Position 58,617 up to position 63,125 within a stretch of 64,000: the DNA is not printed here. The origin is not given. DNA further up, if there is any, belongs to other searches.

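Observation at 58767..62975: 1402-aa NO VEIN-like protein (sacsin-type GHKL ATPase plus DUF3883-like nuclease) as a likely single-gene conflict system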

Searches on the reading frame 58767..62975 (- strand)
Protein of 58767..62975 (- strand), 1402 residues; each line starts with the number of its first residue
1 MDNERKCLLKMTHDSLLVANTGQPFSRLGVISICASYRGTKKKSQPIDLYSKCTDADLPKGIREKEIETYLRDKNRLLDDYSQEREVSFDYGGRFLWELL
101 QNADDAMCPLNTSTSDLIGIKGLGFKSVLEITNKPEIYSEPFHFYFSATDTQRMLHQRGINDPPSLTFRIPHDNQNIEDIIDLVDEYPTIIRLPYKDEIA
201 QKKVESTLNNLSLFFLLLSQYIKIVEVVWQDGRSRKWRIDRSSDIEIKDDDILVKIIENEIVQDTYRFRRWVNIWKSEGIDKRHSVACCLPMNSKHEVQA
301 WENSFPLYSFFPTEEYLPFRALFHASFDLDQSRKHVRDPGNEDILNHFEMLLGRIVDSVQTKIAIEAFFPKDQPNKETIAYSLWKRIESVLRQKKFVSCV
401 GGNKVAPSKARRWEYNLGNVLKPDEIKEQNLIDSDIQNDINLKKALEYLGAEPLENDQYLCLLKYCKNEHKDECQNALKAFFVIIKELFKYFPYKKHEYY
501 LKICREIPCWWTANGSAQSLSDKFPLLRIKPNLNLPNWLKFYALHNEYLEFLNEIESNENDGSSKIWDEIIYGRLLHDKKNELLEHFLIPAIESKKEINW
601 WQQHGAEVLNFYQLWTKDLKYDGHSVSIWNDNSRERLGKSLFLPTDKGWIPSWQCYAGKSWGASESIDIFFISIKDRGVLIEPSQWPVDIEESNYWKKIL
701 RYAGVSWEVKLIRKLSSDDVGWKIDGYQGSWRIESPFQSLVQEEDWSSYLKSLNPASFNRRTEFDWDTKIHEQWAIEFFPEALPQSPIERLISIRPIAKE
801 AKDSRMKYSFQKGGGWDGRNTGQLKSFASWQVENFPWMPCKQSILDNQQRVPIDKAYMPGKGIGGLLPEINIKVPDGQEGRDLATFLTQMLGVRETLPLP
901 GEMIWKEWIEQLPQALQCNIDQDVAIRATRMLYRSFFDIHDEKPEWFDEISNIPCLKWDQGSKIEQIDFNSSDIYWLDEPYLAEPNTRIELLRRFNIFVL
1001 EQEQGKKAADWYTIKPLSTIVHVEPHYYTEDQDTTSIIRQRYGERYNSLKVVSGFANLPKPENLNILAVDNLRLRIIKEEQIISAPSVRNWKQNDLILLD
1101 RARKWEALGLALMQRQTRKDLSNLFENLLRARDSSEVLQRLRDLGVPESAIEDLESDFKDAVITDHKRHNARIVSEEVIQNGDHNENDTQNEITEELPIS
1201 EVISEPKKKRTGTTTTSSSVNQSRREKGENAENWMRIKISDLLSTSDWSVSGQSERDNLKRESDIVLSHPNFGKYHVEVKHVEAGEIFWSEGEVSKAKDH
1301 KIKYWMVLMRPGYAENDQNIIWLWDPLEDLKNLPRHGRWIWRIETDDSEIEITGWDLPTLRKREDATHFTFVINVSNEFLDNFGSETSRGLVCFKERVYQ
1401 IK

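Call 3: search_protein_families(library=pfam, proteins=[window:58767-62975:-], max_evalue=1)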
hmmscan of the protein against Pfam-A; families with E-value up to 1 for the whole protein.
window:58767-62975:- (1402 aa): 4 families
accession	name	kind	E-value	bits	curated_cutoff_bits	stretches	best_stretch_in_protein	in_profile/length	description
PF25794.1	SACS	-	0.00024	21.4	32.8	1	115-195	96-172/247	Sacsin domain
PF13020.12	NOV_C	-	0.008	16.7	22.1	1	1255-1308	23-78/91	Protein NO VEIN, C-terminal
PF13114.12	RecO_N_2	-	0.2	11.8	27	1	246-268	10-32/71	RecO N terminal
PF14566.11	PTPlike_phytase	-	0.25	11.8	27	1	1132-1210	19-99/158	Inositol hexakisphosphate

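Call 4: search_protein_families(library=padloc, proteins=[window:58767-62975:-], max_evalue=1)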
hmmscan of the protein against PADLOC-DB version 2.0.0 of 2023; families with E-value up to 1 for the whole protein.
window:58767-62975:- (1402 aa): 7 families
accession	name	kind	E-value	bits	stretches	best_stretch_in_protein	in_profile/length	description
PDLC03964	TmtA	-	2.5e-68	229.3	4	114-1203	107-1181/1538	-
PDLC03971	TmtA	-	1.2e-31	107.2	4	118-433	123-491/1782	-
PDLC03965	TmtA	-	7.4e-25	85.2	2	118-519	93-507/1370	-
PDLC03966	TmtA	-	3.5e-22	76.1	2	115-401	113-423/1655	-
PDLC03972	TmtA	-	1.3e-16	57.9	3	117-855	105-808/1302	-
PDLC03968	TmtA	-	2.4e-15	53.3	1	116-427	135-443/1486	-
PDLC03970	TmtA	-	1.7e-07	27.6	2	243-351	281-388/1552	-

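Call 5: search_protein_families(library=ncbifam, proteins=[window:58767-62975:-], max_evalue=1)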
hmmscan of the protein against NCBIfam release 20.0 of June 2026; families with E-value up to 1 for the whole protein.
window:58767-62975:- (1402 aa): 1 family
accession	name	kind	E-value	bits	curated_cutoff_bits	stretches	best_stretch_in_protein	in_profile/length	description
NF047352.1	P_loop_sacsin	domain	1.4e-12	47.9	50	3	114-138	56-80/80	sacsin N-terminal ATP-binding-like domain-containing protein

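Call 7: search_solved_structures(query=window:58767-62975:-, max_evalue=1, show_alignments=2)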
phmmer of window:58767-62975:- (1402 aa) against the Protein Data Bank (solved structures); distinct sequences matched with E-value up to 1: 0.

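Call 10: find_homologous_proteins(query=window:58767-62975:-, max_evalue=0.001)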
Query window:58767-62975:- (1402 aa): 557 proteins with E <= 0.001 among 7967 candidates; the best 120 are listed.
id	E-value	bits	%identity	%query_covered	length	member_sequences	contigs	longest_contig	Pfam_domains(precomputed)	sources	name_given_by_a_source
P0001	0.0e+0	2934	89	100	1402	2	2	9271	-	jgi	-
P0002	0.0e+0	2394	73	100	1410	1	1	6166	PF13020.13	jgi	-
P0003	0.0e+0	2389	73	99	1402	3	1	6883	PF13020.13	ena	-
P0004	0.0e+0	2374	72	100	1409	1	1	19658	-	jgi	-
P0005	0.0e+0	2361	72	100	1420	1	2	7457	PF13020.13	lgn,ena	-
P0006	0.0e+0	2340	72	100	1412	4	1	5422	-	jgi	jgi:hypothetical protein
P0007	0.0e+0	2243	68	100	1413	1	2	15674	PF13020.13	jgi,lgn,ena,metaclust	metaclust:\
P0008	0.0e+0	2241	68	100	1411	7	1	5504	PF13020.13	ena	-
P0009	0.0e+0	2195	67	100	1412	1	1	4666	PF13020.13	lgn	-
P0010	0.0e+0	2107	64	100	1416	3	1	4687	-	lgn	-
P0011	0.0e+0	2097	64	100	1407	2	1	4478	-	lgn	-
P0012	0.0e+0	2060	70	91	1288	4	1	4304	-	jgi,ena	-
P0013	0.0e+0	1979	61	100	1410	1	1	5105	-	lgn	-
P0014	0.0e+0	1975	61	99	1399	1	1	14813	PF13020.13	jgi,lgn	-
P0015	0.0e+0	1837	56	100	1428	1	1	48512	-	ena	-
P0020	0.0e+0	1044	39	99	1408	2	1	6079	PF13020.13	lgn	-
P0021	0.0e+0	1038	38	98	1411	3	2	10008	PF13020.13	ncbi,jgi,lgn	-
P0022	0.0e+0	1035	38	98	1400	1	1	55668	PF13020.13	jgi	jgi:hypothetical protein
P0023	0.0e+0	1023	38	99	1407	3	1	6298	PF13020.13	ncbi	-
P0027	3.9e-296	1004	37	100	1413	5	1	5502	PF13020.13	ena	-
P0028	3.1e-295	1001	38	99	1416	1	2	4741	PF13020.13,PF25794.2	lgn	-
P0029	3.5e-295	1001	37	99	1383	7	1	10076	PF13020.13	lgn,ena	-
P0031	6.0e-295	1000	38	98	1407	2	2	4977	PF13020.13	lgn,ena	-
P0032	1.1e-294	999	39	95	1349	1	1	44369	PF13020.13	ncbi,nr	ncbi:MAG: DUF3883 domain-containing protein [Planctomycetes bacterium]|nr:DUF3883 domain-containing 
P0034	4.8e-288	977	38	99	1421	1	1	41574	PF13020.13,PF25794.2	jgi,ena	-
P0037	3.8e-265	901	36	96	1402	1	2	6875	PF13020.13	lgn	-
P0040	7.1e-258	877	39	83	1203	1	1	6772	-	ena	-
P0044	4.6e-207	709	34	95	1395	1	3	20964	PF13020.13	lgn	-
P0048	9.3e-190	651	32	99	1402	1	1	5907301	-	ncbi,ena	-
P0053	2.1e-186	640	31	100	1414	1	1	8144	PF13020.13,PF25794.2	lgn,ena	-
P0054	3.9e-186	639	32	100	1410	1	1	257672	PF13020.13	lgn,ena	-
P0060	3.0e-181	623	32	96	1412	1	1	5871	PF13020.13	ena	-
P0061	6.9e-181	622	32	99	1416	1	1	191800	PF13020.13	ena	-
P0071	1.4e-176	608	32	96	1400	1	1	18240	-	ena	-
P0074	3.6e-175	603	31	99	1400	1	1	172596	-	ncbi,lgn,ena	-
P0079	4.8e-173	596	31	99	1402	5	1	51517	-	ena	-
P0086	1.0e-169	585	30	97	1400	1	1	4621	-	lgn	-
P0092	1.8e-167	578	32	96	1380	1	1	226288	PF13020.13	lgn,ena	-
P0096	2.7e-164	567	30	97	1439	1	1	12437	PF13020.13,PF25794.2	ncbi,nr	ncbi:MAG: DUF3883 domain-containing protein [Alphaproteobacteria bacterium]|nr:DUF3883 domain-contai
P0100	8.2e-163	562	30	96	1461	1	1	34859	PF13020.13,PF25794.2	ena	-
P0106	2.1e-160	554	32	83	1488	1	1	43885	PF13020.13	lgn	-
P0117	9.0e-154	532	30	88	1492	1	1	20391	PF13020.13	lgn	-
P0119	7.0e-153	529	31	95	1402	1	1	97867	PF25794.2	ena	-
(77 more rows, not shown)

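Call 29: find_related_loci(query=window:58767-62975:-, collection=viral_contigs, flank=10000)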
Query window:58767-62975:- (1402 aa) in viral_contigs; peptide patterns used: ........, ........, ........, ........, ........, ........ (x = any residue, [..] = any of these).
1 stretches matched a pattern, but none encodes a relative of the query by tblastn (E <= 1e-3).

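Call 31: find_related_loci(query=A3, collection=genome_contigs, flank=10000)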
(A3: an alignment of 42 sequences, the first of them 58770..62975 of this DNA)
Query A3 (1402 aa) in genome_contigs; peptide patterns used: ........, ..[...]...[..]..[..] (x = any residue, [..] = any of these).
60 stretches matched a pattern; 42 encode a relative of the query (tblastn E <= 1e-3); 38 distinct loci.
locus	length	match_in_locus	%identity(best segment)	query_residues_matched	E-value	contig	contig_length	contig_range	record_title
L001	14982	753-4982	68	1-1401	0e+0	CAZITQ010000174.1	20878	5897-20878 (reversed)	MAG TPA_asm: uncultured Rickettsiales bacterium isolate binchicken_co141_528 genome assembly, contig: NODE_11139_length_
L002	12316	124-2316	71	680-1402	0e+0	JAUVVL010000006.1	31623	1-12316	MAG: Desulfobacteraceae bacterium isolate CSMAG_1163 CSMAG_1163_k127_8729617_length_31623_cov_111.9915, whole genome sho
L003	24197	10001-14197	38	1-1383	0e+0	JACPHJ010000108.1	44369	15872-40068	MAG: Planctomycetota bacterium isolate NC_groundwater_411_Ag_B-0.1um_42_12 GD18-4_B1_scaffold_894091, whole genome shotg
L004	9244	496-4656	38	1-1377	0e+0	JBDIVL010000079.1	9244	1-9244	MAG: Candidatus Brocadiaceae bacterium isolate Bin_5 NODE_2838_length_9244_cov_8.551168, whole genome shotgun sequence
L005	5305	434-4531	37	1-1382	0e+0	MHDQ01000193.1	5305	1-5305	MAG: Nitrospinae bacterium RIFCSPLOWO2_12_FULL_45_22 rifcsplowo2_12_scaffold_32928, whole genome shotgun sequence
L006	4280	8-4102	38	15-1383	0e+0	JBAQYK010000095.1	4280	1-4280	MAG: Candidatus Methanoperedens sp. isolate MFD12011_ilm_asm_bin3 k127_88996, whole genome shotgun sequence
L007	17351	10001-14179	38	1-1381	0e+0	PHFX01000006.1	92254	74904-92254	MAG: Candidatus Brocadia sp. WS118 scaffold_9, whole genome shotgun sequence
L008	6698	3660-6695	39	1-1001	0e+0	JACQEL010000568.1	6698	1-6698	MAG: Deltaproteobacteria bacterium isolate NC_groundwater_1020_Pr1_S-0.65um_57_10 Montesol18_Sp65_coassembly_scaffold_74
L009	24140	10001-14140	31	5-1381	0e+0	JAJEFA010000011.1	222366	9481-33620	MAG: Candidatus Binatia bacterium isolate p16x34bins.64 k141_632221, whole genome shotgun sequence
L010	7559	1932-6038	31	5-1357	0e+0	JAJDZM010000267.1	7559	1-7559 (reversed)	MAG: Candidatus Binatia bacterium isolate jk18x40bins.50 k141_1228463, whole genome shotgun sequence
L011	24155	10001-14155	31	1-1383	3e-177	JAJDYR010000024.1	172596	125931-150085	MAG: bacterium isolate jk18x34bins.43 k141_177221, whole genome shotgun sequence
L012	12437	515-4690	30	14-1379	1e-164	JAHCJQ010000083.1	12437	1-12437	MAG: Alphaproteobacteria bacterium isolate TGS_PRO4 PRO4_83, whole genome shotgun sequence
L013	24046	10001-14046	32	1-1398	8e-159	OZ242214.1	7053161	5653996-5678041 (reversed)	MAG: Candidatus Latescibacterota bacterium isolate f171f34e-caa5-40bf-9919-1f3307ea572d genome assembly, chromosome: 1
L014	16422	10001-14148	35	1-1381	0e+0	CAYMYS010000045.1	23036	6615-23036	MAG TPA_asm: uncultured Syntrophaceae bacterium isolate binchicken_co181_524 genome assembly, contig: NODE_3329_length_2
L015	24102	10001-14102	34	1-1383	2e-158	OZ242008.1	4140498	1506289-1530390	MAG: Longimicrobiales bacterium isolate 272da3a6-e101-4ee2-9c66-5470dedc8fe0 genome assembly, chromosome: 1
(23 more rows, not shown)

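Call 42: search_dna_similar(query=window:58770-62975:-, collection=plasmids, mode=protein, max_rows=25, max_evalue=0.001)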
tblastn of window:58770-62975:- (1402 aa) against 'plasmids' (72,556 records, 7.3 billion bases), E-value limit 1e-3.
Records with a match: 10; places in all: 10; records where one place covers at least 80% of the query: 1.
Best place of each record, by identity: <60% 10.
By first word of the organism name: Mesorhizobium 1; Candidatus 1; Natronobeatus 1; Halomarina 1; Haematobacter 1; Halobaculum 1; Agrobacterium 1; Halalkalicoccus 1; Hymenobacter 1; Haloferax 1.
By predicted mobility (MOB-suite, as given by PLSDB): non-mobilizable 10.
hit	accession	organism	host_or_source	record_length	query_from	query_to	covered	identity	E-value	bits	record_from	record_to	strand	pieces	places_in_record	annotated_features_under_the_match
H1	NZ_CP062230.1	Mesorhizobium onobrychidis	Sainfoin,pure bacterial culture,Nodule ...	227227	11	1386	93%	28.2%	6e-98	424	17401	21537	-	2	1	hypothetical protein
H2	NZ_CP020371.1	Candidatus Thiodictyon syntrophicum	meromictic lake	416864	313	912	43%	21.9%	8e-13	82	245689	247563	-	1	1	hypothetical protein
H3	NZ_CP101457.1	Natronobeatus ordinarius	cell culture,sediment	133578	62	363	22%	24.8%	3e-10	73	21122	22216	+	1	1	hypothetical protein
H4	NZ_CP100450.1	Halomarina sp. BCD28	cell culture,sediment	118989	40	352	22%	23.5%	1e-10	74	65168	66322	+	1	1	hypothetical protein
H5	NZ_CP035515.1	Haematobacter massiliensis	single cell,human skin swab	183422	68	360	21%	24.2%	1e-11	77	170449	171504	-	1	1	hypothetical protein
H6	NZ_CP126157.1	Halobaculum litoreum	cell culture,sediment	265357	105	357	18%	26.7%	3e-5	57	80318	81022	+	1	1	DUF3883 domain-containing protein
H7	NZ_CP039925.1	Agrobacterium tumefaciens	-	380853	77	334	18%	25.1%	7e-7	62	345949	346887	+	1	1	DUF3883 domain-containing protein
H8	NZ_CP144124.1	Halalkalicoccus sp. CGA53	cell culture,sediment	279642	60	206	10%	27.3%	1e-5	58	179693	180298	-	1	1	DUF3883 domain-containing protein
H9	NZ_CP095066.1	Hymenobacter volaticus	single cell,air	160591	58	158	7%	32.9%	2e-7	64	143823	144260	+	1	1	hypothetical protein (x2)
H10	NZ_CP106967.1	Haloferax alexandrinus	-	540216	49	146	7%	32.8%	4e-5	56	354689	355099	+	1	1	DUF3883 domain-containing protein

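Call 43: search_protein_families(library=padloc, alignment_id=A4, max_evalue=0.00001)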
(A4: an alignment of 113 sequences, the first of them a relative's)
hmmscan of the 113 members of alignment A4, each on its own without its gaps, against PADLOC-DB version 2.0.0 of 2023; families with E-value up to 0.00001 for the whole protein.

A. member 1, L001:5451-6929:+ (493 aa): 0 families

B. families by the number of members that match (of 113 scanned): 329 families (the first 25 are shown)
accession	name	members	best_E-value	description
PDLC00292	PtuA1|PtuA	4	1.9e-40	AAA ATPase domain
PDLC00288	PtuA1|PtuA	4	7.5e-33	AAA ATPase domain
PDLC00291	PtuA1|PtuA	4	9.6e-26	AAA ATPase domain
PDLC00269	PtuA1|PtuA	2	7.9e-151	AAA ATPase domain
PDLC00340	PtuB1|PtuB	2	7.5e-103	Unknown function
PDLC00295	PtuA1|PtuA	2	2.5e-56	AAA ATPase domain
PDLC03660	mREase_IV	2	7.1e-45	Type IV methyl-directed restriction enzyme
PDLC00304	PtuA1|PtuA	2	1.4e-40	AAA ATPase domain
PDLC00271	PtuA1|PtuA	2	3.7e-39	AAA ATPase domain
PDLC00278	PtuA1|PtuA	2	1.7e-35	AAA ATPase domain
PDLC02913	ATPase_I-A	2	1.4e-34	-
PDLC00317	PtuB1|PtuB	2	9.5e-33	Unknown function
PDLC00301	PtuA1|PtuA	2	3.2e-32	AAA ATPase domain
PDLC00311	PtuA1|PtuA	2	4.2e-32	AAA ATPase domain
PDLC00267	PtuA1|PtuA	2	4.3e-32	AAA ATPase domain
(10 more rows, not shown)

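Call 46: search_protein_families(library=pfam, alignment_id=A4, max_evalue=0.00001)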
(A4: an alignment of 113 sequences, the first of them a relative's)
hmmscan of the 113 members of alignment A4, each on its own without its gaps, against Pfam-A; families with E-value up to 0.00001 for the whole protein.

A. member 1, L001:5451-6929:+ (493 aa): 2 families
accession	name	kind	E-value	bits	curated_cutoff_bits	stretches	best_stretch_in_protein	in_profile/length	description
PF13586.12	DDE_Tnp_1_2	-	6.2e-30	103.9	29.2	1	360-452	1-86/86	Transposase DDE domain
PF05598.16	DUF772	-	4.8e-15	55.8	23.1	1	61-129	1-67/74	Transposase domain (DUF772)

B. families by the number of members that match (of 113 scanned): 106 families (the first 25 are shown)
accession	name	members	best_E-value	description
PF00528.27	BPD_transp_1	5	5e-33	Binding-protein-dependent transport system inner membrane component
PF04199.19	Cyclase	4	3.8e-25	Putative cyclase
PF02515.22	CoA_transf_3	2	2.4e-108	CoA-transferase family III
PF01435.24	Peptidase_M48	2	1.7e-37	Peptidase family M48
PF01040.23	UbiA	2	1.4e-35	UbiA prenyltransferase family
PF22725.1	GFO_IDH_MocA_C3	2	2.5e-26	GFO/IDH/MocA C-terminal domain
PF01408.29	GFO_IDH_MocA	2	1.9e-21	Oxidoreductase family, NAD-binding Rossmann fold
PF02894.22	GFO_IDH_MocA_C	2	9.8e-20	Oxidoreductase family, C-terminal alpha/beta domain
PF13304.12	AAA_21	2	1.4e-18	AAA domain, putative AbiEii toxin, Type IV TA system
PF00133.28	tRNA-synt_1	1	1.1e-138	tRNA synthetases class I (I, L, M and V)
PF13337.12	BrxL_ATPase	1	1.6e-127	Lon-like protease BrxL-like, ATPase domain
PF01053.26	Cys_Met_Meta_PP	1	6.4e-125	Cys/Met metabolism PLP-dependent enzyme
PF00883.26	Peptidase_M17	1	7.2e-122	Cytosol aminopeptidase family, catalytic domain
PF11843.13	DUF3363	1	1.2e-121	Protein of unknown function (DUF3363)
PF00580.27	UvrD-helicase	1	6.5e-94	UvrD/REP helicase N-terminal domain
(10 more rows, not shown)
